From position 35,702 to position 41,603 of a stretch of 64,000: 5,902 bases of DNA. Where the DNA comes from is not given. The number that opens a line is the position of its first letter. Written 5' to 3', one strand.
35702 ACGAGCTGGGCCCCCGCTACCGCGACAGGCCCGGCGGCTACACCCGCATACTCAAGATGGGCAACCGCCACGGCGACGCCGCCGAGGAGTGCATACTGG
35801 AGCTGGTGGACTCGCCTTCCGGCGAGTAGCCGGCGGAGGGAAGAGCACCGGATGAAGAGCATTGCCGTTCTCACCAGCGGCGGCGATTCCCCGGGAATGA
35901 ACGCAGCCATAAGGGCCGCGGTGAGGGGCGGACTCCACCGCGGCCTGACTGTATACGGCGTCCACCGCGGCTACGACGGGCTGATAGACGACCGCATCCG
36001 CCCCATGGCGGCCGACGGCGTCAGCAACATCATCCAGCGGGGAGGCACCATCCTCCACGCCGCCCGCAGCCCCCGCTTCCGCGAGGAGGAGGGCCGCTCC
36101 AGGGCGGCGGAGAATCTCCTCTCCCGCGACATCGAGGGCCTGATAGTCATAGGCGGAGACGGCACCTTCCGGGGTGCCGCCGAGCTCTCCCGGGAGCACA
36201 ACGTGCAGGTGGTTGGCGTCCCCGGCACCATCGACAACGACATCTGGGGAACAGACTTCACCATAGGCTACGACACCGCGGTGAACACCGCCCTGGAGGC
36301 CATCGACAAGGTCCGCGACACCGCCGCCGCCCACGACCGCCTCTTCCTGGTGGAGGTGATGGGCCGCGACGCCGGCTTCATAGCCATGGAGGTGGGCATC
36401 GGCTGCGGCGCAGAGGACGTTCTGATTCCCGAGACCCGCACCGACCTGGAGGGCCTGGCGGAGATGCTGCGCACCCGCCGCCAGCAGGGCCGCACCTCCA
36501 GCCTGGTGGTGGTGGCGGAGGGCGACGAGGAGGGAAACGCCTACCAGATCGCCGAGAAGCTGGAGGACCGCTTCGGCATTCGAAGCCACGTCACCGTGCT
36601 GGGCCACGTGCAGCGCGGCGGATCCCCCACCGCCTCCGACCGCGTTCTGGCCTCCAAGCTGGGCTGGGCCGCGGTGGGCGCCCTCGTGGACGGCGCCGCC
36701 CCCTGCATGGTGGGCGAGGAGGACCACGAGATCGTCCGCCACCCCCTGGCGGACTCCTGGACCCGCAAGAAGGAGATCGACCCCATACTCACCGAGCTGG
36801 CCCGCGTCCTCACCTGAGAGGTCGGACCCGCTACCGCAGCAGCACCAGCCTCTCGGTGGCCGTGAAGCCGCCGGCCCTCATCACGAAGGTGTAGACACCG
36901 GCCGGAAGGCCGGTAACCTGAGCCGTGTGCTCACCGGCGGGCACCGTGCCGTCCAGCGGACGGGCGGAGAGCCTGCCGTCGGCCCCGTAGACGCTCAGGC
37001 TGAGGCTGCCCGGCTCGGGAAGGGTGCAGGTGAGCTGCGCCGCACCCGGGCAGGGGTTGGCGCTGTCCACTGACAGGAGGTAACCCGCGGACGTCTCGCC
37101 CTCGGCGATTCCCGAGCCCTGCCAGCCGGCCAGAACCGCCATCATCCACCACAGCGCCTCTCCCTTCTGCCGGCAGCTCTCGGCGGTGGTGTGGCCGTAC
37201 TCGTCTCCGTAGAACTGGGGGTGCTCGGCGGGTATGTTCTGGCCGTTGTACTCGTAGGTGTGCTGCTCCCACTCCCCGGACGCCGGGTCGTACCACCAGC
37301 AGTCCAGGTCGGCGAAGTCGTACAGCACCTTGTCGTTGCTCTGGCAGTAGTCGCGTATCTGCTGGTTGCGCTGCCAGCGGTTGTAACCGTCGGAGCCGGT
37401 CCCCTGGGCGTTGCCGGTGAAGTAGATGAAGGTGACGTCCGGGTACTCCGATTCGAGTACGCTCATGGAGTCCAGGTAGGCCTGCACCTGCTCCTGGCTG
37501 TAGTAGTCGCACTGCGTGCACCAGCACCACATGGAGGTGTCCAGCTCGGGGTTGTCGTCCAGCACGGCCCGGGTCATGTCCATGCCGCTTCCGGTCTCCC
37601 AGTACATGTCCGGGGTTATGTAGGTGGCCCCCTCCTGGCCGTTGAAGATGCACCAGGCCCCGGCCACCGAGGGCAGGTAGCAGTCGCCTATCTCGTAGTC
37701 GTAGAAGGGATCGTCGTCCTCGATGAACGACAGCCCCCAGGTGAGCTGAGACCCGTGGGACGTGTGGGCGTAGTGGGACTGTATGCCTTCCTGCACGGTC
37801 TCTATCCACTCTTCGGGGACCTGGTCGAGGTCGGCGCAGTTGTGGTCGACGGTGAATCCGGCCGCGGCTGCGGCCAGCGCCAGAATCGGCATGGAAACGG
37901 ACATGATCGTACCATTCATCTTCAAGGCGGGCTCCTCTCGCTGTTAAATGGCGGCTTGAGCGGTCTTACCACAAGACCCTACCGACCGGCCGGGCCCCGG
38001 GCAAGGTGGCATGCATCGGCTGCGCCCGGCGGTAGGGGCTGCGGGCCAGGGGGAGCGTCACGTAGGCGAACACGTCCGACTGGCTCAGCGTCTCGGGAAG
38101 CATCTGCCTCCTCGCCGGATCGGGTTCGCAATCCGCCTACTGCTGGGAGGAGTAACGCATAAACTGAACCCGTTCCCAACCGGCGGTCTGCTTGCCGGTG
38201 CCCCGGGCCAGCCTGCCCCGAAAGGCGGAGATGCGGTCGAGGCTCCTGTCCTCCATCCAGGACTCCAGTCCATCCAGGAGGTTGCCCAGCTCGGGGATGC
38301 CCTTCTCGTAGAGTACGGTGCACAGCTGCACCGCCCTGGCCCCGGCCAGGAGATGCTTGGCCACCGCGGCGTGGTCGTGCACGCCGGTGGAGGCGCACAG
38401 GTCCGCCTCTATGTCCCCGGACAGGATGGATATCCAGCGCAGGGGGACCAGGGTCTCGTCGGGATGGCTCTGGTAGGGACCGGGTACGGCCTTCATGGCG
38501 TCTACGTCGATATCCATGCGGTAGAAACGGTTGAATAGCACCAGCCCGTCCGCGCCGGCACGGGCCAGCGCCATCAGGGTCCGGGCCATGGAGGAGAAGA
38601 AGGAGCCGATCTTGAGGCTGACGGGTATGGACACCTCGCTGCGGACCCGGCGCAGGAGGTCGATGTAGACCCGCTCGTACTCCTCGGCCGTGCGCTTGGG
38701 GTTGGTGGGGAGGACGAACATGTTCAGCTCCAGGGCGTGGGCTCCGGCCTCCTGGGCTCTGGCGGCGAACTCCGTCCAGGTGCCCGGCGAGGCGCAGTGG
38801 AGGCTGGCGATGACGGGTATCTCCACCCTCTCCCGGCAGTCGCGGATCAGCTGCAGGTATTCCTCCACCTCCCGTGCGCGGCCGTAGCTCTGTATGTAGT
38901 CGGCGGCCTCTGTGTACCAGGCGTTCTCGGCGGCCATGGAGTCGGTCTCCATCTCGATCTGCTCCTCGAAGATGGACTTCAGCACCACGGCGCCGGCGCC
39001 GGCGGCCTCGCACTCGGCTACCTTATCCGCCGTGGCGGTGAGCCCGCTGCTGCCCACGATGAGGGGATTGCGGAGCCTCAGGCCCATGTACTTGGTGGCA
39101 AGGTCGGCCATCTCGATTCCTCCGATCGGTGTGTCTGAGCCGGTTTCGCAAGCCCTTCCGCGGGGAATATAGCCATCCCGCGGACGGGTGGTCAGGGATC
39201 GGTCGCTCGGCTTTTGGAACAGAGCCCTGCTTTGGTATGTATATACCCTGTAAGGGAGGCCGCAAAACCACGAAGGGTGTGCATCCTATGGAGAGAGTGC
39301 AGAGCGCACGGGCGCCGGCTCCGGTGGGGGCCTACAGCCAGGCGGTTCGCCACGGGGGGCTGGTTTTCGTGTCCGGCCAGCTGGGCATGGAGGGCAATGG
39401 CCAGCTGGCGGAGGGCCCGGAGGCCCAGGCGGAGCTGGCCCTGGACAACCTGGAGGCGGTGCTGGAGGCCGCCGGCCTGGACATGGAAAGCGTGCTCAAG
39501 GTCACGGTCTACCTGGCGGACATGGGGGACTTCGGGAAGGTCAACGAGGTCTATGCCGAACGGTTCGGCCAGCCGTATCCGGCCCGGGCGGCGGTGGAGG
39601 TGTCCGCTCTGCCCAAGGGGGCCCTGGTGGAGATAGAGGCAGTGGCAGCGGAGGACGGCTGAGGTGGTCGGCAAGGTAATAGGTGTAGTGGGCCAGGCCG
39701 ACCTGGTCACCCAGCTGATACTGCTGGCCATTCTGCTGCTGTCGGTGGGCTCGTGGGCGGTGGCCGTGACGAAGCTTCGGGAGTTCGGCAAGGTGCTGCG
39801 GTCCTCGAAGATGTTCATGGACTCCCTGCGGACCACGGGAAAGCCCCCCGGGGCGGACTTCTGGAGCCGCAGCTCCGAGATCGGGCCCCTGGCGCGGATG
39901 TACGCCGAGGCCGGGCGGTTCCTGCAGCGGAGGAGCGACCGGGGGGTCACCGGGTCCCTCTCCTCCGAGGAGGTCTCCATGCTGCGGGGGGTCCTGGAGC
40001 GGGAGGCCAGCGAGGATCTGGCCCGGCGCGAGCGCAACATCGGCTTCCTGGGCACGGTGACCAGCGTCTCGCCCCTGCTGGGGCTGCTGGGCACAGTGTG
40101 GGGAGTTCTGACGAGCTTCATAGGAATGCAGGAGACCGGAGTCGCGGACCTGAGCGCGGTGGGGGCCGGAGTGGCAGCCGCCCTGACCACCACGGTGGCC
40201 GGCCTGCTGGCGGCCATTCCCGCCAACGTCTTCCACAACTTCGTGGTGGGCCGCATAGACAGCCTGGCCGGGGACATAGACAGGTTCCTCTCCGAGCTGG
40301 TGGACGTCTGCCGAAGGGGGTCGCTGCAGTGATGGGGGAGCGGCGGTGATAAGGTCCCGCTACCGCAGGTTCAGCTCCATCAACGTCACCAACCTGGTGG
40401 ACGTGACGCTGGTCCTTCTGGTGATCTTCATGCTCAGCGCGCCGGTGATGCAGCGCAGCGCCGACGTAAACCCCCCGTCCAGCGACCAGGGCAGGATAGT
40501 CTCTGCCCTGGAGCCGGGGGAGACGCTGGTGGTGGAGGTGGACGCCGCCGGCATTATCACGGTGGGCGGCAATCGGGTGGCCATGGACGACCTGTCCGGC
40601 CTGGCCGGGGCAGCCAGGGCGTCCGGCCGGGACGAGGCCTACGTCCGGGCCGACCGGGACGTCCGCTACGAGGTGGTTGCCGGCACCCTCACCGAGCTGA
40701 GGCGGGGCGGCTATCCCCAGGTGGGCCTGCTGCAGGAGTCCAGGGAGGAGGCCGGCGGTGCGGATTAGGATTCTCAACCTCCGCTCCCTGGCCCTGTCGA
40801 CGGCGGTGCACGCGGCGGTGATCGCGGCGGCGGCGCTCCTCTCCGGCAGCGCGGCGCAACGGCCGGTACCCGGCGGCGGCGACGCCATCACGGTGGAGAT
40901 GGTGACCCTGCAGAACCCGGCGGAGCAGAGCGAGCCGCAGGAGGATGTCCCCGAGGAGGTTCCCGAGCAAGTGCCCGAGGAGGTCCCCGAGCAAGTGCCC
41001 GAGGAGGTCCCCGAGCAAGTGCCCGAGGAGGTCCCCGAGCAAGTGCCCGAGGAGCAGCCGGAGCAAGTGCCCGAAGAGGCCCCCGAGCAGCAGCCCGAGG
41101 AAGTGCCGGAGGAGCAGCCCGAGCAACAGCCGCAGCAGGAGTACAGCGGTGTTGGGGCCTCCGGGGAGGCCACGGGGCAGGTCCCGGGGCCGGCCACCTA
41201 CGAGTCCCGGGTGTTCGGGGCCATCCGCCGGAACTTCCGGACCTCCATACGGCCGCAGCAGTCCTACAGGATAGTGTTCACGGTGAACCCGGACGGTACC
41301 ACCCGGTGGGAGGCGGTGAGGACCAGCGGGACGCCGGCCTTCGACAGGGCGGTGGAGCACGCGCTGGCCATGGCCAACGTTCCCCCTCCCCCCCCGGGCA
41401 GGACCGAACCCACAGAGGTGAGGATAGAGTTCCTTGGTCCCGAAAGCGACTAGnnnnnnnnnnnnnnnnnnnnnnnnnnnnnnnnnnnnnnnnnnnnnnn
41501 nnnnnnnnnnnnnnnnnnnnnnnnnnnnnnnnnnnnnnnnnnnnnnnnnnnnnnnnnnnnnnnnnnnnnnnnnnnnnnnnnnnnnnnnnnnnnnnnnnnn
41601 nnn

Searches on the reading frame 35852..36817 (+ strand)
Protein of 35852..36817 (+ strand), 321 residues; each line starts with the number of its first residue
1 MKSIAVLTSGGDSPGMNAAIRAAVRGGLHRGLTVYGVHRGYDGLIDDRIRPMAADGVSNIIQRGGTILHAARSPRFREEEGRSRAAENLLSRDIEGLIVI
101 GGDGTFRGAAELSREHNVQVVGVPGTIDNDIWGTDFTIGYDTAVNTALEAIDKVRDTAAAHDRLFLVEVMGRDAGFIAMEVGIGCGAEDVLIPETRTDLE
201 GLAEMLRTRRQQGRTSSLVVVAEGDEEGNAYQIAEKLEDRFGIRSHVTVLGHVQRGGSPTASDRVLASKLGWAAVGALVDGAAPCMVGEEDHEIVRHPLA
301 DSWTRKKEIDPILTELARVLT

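Call 67: search_protein_families(library=pfam, proteins=[window:35852-36817:+], max_evalue=0.001)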
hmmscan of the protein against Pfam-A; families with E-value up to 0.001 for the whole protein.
window:35852-36817:+ (321 aa): 3 families
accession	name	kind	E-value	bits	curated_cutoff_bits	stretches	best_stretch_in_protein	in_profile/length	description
PF00365.25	PFK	-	2.1e-108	362.4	30.9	1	4-277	2-276/277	Phosphofructokinase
PF01513.26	NAD_kinase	-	1.9e-06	28.6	25.5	1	83-124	62-103/130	ATP-NAD kinase N-terminal domain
PF00781.29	DAGK_cat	-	0.00093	19.2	23.6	0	79-151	41-112/125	Diacylglycerol kinase catalytic domain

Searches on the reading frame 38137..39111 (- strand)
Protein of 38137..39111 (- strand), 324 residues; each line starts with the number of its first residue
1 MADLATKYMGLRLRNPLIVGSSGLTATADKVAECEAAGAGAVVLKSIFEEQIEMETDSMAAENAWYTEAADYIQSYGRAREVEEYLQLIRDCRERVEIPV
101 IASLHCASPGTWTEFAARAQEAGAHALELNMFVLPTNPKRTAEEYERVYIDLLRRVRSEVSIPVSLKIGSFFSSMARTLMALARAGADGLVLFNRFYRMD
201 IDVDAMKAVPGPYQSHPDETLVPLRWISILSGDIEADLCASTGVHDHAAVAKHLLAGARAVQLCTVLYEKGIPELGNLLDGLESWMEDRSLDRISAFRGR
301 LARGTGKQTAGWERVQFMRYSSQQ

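Call 67: search_protein_families(library=pfam, proteins=[window:38137-39111:-], max_evalue=0.001)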
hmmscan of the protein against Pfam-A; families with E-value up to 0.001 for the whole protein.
window:38137-39111:- (324 aa): 1 family
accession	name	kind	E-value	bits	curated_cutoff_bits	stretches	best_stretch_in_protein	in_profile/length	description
PF01180.27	DHO_dh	-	2.1e-09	37.4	27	1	4-286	2-291/291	Dihydroorotate dehydrogenase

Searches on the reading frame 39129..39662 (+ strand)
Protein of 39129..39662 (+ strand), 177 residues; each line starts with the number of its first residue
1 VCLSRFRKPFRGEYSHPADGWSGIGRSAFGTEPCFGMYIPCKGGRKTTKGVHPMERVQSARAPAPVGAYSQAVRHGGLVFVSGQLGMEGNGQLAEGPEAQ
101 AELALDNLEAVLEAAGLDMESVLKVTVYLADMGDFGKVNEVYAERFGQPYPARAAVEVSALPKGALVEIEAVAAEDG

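Call 67: search_protein_families(library=pfam, proteins=[window:39129-39662:+], max_evalue=0.001)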
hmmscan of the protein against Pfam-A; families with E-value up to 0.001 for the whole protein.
window:39129-39662:+ (177 aa): 1 family
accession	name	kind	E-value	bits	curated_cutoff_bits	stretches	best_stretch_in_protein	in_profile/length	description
PF01042.26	Ribonuc_L-PSP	-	2.5e-39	134.4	27.3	1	61-174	3-120/121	Endoribonuclease L-PSP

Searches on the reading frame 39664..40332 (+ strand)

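Call 67: search_protein_families(library=pfam, proteins=[window:39664-40332:+], max_evalue=0.001)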
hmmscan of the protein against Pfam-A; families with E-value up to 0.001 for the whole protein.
window:39664-40332:+ (222 aa): 1 family
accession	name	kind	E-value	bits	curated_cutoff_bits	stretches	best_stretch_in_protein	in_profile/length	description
PF01618.21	MotA_ExbB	-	2.9e-28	98.6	22.9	1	100-204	20-124/127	MotA/TolQ/ExbB proton channel family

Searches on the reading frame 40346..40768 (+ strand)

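Call 67: search_protein_families(library=pfam, proteins=[window:40346-40768:+], max_evalue=0.001)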
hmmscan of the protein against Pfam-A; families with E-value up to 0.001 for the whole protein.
window:40346-40768:+ (140 aa): 1 family
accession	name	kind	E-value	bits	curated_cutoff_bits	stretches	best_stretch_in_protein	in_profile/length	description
PF02472.21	ExbD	-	5.2e-17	62.5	25.4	1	10-129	6-124/128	Biopolymer transport protein ExbD/TolR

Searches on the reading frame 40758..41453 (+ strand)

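Call 67: search_protein_families(library=pfam, proteins=[window:40758-41453:+], max_evalue=0.001)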
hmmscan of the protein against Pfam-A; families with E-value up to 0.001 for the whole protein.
window:40758-41453:+ (231 aa): 1 family
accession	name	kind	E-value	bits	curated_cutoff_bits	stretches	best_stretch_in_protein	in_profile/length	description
PF13103.11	TonB_2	-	5.8e-10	39.6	22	1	147-225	3-85/85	TonB C terminal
